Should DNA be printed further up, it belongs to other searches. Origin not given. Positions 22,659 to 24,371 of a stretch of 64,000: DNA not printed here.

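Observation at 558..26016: Expansion of GT-C membrane glycosyltransferases (six ArnT/PMT-like paralogs plus DUF2142) with a complete polyprenol-phosphate-sugar supply line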

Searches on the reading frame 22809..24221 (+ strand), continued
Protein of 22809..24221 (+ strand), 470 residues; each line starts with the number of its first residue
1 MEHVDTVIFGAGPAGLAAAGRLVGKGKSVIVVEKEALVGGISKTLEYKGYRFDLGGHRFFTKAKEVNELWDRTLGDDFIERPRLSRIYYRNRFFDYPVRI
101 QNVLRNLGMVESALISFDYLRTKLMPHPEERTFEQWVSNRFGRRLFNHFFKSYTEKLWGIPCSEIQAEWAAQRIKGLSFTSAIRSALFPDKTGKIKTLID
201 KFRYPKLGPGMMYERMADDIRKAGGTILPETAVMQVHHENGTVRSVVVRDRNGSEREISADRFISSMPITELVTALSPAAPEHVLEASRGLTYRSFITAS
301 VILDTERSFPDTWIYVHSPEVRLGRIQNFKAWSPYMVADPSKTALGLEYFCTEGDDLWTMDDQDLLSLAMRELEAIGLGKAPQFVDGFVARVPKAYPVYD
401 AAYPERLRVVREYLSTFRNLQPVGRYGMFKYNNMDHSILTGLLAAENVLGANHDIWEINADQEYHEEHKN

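Call 71: find_encoding_contigs(protein=P0287, flank=7000, max_places=1)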
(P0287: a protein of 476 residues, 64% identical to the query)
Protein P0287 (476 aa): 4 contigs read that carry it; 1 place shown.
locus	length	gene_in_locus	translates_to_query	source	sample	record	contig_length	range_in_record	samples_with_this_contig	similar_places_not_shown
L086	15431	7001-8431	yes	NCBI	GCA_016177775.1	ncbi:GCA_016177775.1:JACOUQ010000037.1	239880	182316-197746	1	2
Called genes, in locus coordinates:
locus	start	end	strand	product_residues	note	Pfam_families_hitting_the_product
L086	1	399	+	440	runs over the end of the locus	PF00437:T2SSE, PF27713:UCP018868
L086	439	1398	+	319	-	PF00482:T2SSF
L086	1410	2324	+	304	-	PF00482:T2SSF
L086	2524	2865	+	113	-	PF02643:DUF192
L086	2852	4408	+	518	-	-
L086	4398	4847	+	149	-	-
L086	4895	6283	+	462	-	-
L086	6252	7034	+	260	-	PF00535:Glycos_transf_2, PF10111:Glyco_tranf_2_2 (weak), PF13641:Glyco_tranf_2_3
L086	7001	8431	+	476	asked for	PF00890:FAD_binding_2 (weak), PF01266:DAO (faint), PF03486:HI0933_like (faint), PF07992:Pyr_redox_2 (weak), PF12831:FAD_oxidored (faint), PF13450:NAD_binding_8, PF01593:Amino_oxidase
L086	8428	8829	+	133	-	-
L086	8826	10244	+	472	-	-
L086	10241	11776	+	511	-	PF13231:PMT_2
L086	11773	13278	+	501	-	PF13231:PMT_2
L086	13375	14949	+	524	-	-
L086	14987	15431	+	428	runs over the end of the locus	-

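Call 72: find_encoding_contigs(protein=P0337, flank=7000, max_places=1)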
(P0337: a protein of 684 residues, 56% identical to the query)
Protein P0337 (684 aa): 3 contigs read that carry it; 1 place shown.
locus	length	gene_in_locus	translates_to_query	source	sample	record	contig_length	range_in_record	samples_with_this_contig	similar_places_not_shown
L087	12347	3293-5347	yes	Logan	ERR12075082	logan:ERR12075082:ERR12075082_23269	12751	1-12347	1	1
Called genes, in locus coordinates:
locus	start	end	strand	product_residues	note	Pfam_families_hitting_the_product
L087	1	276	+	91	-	?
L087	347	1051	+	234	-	-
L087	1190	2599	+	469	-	-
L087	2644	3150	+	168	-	PF13489:Methyltransf_23, PF08241:Methyltransf_11 (weak)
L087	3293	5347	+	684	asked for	PF04138:GtrA_DPMS_TM, PF01946:Thi4 (weak), PF01593:Amino_oxidase, PF12831:FAD_oxidored (faint), PF13450:NAD_binding_8, PF03275:GLF (faint)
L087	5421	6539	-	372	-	PF13531:SBP_bac_11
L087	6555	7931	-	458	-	PF05448:AXE1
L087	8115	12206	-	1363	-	PF01578:Cytochrom_C_asm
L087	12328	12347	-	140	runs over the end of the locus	?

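Call 77: find_related_loci(query=A3, collection=metagenome_contigs, flank=8000)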
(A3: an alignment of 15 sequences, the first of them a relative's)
Query A3 (470 aa) in metagenome_contigs; peptide patterns used: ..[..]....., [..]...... (x = any residue, [..] = any of these).
600 stretches matched a pattern (row limit reached: there are more); 589 encode a relative of the query (tblastn E <= 1e-3); the best 80 are kept; 80 distinct loci.
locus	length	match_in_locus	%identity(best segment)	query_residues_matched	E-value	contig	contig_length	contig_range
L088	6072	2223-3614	68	2-465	0e+0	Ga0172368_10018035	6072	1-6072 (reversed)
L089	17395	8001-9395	52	1-467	4e-173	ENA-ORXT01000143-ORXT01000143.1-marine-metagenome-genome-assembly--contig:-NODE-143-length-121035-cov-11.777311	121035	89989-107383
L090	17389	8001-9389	53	6-467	1e-172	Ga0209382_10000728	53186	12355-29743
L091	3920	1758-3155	54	6-467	7e-179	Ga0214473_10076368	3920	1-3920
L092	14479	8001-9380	53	6-467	2e-171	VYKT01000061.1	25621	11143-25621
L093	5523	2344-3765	53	1-469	2e-174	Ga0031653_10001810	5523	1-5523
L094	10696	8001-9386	54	6-466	2e-170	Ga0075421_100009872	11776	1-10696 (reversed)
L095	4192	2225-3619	54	5-469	5e-176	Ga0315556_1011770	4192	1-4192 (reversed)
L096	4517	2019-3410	53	7-467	8e-175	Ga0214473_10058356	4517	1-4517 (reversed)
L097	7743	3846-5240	53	6-467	8e-170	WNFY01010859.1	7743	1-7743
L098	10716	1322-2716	53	5-469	1e-169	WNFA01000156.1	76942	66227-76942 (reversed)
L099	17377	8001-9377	54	7-466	2e-169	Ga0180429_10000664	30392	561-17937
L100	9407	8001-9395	54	5-469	2e-169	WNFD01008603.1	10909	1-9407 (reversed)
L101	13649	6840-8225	54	6-466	5e-169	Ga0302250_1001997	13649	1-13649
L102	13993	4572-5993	52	1-469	2e-168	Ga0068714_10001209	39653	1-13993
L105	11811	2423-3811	54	7-467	3e-167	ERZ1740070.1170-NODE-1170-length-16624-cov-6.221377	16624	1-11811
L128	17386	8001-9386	49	4-466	6e-162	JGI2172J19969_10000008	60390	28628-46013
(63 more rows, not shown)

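Call 82: search_protein_families(library=pfam, alignment_id=A4, max_evalue=0.001)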
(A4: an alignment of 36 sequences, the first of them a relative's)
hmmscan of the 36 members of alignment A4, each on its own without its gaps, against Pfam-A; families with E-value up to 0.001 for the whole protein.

A. member 1, L101:5235-6758:+ (507 aa): 2 families
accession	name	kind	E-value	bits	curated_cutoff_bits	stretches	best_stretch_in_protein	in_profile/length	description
PF01943.22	Polysacc_synt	-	2.4e-22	80.1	28.2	1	20-278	2-263/274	Polysaccharide biosynthesis protein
PF13440.11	Polysacc_synt_3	-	1.6e-17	64.2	23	1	44-337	2-291/293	Polysaccharide biosynthesis protein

B. families by the number of members that match (of 36 scanned): 20 families
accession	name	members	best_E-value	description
PF13231.12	PMT_2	8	1.8e-15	Dolichyl-phosphate-mannose-protein mannosyltransferase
PF01943.22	Polysacc_synt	3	2.4e-22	Polysaccharide biosynthesis protein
PF13440.11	Polysacc_synt_3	3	1.6e-17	Polysaccharide biosynthesis protein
PF01040.23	UbiA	2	4.9e-19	UbiA prenyltransferase family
PF03901.23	Glyco_transf_22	2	1e-17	Alg9-like mannosyltransferase family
PF02366.24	PMT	2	6.1e-11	Dolichyl-phosphate-mannose-protein mannosyltransferase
PF00361.26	Proton_antipo_M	1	7.6e-66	NADH:quinone oxidoreductase/Mrp antiporter, TM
PF00535.33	Glycos_transf_2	1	3.1e-27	Glycosyl transferase family 2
PF00420.29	Oxidored_q2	1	1.3e-23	NADH-ubiquinone/plastoquinone oxidoreductase chain 4L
PF04138.20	GtrA_DPMS_TM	1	5.4e-23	GtrA/DPMS, transmembrane domain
PF07331.16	TctB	1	1.2e-20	Tripartite tricarboxylate transporter TctB family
PF13641.12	Glyco_tranf_2_3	1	4.8e-14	Glycosyltransferase like family 2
PF10111.15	Glyco_tranf_2_2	1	2.8e-13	Glycosyltransferase like family 2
PF12710.13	HAD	1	1.2e-11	haloacid dehalogenase-like hydrolase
PF13506.12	Glyco_transf_21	1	1.8e-09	Glycosyl transferase family 21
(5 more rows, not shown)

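Call 84: search_solved_structures(query=A3, max_evalue=0.00001, show_alignments=1)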
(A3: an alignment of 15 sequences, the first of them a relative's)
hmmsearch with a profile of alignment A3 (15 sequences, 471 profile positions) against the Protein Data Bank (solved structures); distinct sequences matched with E-value up to 0.00001: 93 (the best 60 are shown).
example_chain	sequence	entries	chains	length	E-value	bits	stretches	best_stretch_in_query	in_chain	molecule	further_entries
4u8l_A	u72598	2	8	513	4.7e-35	124.4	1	4-338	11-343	UDP-galactopyranose mutase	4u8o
3uka_A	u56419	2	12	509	5e-35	124.3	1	4-342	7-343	UDP-galactopyranose mutase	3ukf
3ukl_A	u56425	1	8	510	5.1e-35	124.2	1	4-342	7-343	UDP-galactopyranose mutase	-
3ukh_A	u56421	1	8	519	5.5e-35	124.1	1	4-342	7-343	UDP-galactopyranose mutase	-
3ute_A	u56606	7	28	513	7.2e-35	123.7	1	4-338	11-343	UDP-galactopyranose mutase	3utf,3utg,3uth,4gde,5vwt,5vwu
4u8k_A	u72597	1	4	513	1.1e-34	123.2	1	4-338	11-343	UDP-galactopyranose mutase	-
3ukq_A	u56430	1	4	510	2.2e-34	122.1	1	4-341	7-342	UDP-galactopyranose mutase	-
3ukk_A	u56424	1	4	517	2.5e-34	122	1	4-342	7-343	UDP-galactopyranose mutase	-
3ukp_A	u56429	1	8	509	5.9e-34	120.7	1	4-339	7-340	UDP-galactopyranose mutase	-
4u8i_A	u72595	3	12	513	1.3e-33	119.6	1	4-338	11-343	UDP-galactopyranose mutase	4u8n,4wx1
4u8m_A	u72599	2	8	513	1.8e-33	119.2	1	4-335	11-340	UDP-galactopyranose mutase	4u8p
4u8j_A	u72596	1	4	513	2e-33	119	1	4-338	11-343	UDP-galactopyranose mutase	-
5hhf_A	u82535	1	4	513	2.1e-33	118.9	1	4-338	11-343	UDP-galactopyranose mutase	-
4dsg_A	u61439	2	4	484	1.6e-29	106.1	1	5-455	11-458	UDP-galactopyranose mutase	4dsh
1i8t_A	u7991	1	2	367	1.6e-16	63.3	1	5-167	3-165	UDP-GALACTOPYRANOSE MUTASE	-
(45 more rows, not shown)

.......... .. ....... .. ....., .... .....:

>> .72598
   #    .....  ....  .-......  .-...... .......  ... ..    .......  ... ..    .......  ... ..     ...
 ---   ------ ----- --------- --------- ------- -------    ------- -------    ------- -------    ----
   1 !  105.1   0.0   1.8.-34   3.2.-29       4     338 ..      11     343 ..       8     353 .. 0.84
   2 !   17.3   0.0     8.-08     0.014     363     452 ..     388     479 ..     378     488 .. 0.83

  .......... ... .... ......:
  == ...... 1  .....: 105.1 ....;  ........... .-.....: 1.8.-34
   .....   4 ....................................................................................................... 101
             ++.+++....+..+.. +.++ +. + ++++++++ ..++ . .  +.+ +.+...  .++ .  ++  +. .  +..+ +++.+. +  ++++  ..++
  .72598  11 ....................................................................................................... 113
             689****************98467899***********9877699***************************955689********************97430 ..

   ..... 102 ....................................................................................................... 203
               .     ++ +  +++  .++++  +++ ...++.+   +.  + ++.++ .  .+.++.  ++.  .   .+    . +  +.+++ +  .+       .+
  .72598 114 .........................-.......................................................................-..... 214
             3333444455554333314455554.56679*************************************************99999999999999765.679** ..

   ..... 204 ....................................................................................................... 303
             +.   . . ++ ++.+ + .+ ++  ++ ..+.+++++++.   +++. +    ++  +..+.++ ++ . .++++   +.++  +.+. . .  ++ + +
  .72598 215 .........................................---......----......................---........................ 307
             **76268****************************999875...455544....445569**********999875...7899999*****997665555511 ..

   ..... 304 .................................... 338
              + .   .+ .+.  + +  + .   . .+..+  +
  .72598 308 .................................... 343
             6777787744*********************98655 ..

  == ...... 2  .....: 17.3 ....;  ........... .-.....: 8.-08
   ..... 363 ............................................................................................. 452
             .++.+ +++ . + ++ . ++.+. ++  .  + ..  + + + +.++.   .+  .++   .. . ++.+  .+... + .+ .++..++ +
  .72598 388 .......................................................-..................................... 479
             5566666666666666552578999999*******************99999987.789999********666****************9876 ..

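Call 90: search_protein_families(library=pfam, proteins=[L088:3626-5131:+, L088:594-1613:+, L088:1620-2072:+, L095:9-1565:+, L128:9946-11829:+, L128:6025-7974:+, L105:1216-2313:+], max_evalue=0.001)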
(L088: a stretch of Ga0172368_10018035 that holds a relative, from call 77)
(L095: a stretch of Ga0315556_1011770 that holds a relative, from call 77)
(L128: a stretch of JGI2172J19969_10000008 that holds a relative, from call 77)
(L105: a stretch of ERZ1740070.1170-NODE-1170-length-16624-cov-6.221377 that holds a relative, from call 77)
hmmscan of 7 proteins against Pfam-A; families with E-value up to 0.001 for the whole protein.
L088:3626-5131:+ (501 aa): 0 families

L088:594-1613:+ (339 aa): 8 families
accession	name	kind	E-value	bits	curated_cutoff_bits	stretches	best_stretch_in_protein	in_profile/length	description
PF01370.27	Epimerase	-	3.7e-59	200.5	20.9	1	3-250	1-240/240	NAD dependent epimerase/dehydratase family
PF16363.11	GDP_Man_Dehyd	-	2e-52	179.1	27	1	4-308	1-327/332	GDP-mannose 4,6 dehydratase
PF01073.25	3Beta_HSD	-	8.2e-21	74.7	22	1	4-143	1-150/280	3-beta hydroxysteroid dehydrogenase/isomerase family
PF13460.12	NAD_binding_10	-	1.3e-14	54.9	27.2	1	7-121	1-104/184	NAD(P)H-binding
PF05368.20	NmrA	-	6.7e-14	52.6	27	1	2-117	4-109/298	NmrA-like family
PF04321.23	RmlD_sub_bind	-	9.9e-14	51.5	27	1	1-149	1-135/287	RmlD substrate binding domain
PF02719.21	Polysacc_synt_2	-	3.2e-13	49.9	20.2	1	3-172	1-174/293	Polysaccharide biosynthesis protein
PF07993.18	NAD_binding_4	-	3.5e-08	33.4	20.1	1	5-180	1-218/258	Male sterility protein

L088:1620-2072:+ (150 aa): 1 family
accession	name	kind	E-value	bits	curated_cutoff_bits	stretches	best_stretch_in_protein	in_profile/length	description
PF04138.20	GtrA_DPMS_TM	-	2.3e-24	86.3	26.1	1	34-148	1-117/117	GtrA/DPMS, transmembrane domain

L095:9-1565:+ (518 aa): 1 family
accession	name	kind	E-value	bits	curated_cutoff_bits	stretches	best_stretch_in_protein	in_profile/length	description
PF15675.10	CLLAC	-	0.00076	19.5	25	1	235-246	7-18/30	CLLAC-motif containing domain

L128:9946-11829:+ (627 aa): 4 families
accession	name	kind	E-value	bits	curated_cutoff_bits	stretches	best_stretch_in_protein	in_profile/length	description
PF00884.28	Sulfatase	-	7.7e-45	153.9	25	1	196-485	1-297/301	Sulfatase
PF16347.10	SGSH_C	-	1.3e-07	32.4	29.3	1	447-544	10-115/154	N-sulphoglucosamine sulphohydrolase, C-terminal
PF01663.27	Phosphodiest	-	2.6e-06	27.7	23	1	398-436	185-223/342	Type I phosphodiesterase / nucleotide pyrophosphatase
PF02995.22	DUF229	-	0.00046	19.4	25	1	401-445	310-354/496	Protein of unknown function (DUF229)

L128:6025-7974:+ (649 aa): 2 families
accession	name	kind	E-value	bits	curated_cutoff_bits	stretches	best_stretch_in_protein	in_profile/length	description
PF13231.12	PMT_2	-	1.8e-08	35.2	26.1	1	99-231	26-153/160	Dolichyl-phosphate-mannose-protein mannosyltransferase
PF14559.12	TPR_19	-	7.9e-05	23.3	25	1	580-630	2-49/68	Tetratricopeptide repeat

L105:1216-2313:+ (365 aa): 6 families
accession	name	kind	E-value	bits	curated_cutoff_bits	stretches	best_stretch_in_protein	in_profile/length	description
PF00535.33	Glycos_transf_2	-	7e-27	94.8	23.3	1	25-178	1-164/168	Glycosyl transferase family 2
PF10111.15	Glyco_tranf_2_2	-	6e-12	46.1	27.3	1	25-205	1-202/276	Glycosyltransferase like family 2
PF13641.12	Glyco_tranf_2_3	-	1.4e-10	42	27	1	22-222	1-214/230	Glycosyltransferase like family 2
PF13632.12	Glyco_trans_2_3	-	6.4e-08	33.1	27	1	100-301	2-197/198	Glycosyl transferase family group 2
PF13506.12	Glyco_transf_21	-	4.1e-07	30.1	21.7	1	91-219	25-154/174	Glycosyl transferase family 21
PF02709.20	Glyco_transf_7C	-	1.6e-05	24.9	23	1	157-217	10-69/78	N-terminal domain of galactosyltransferase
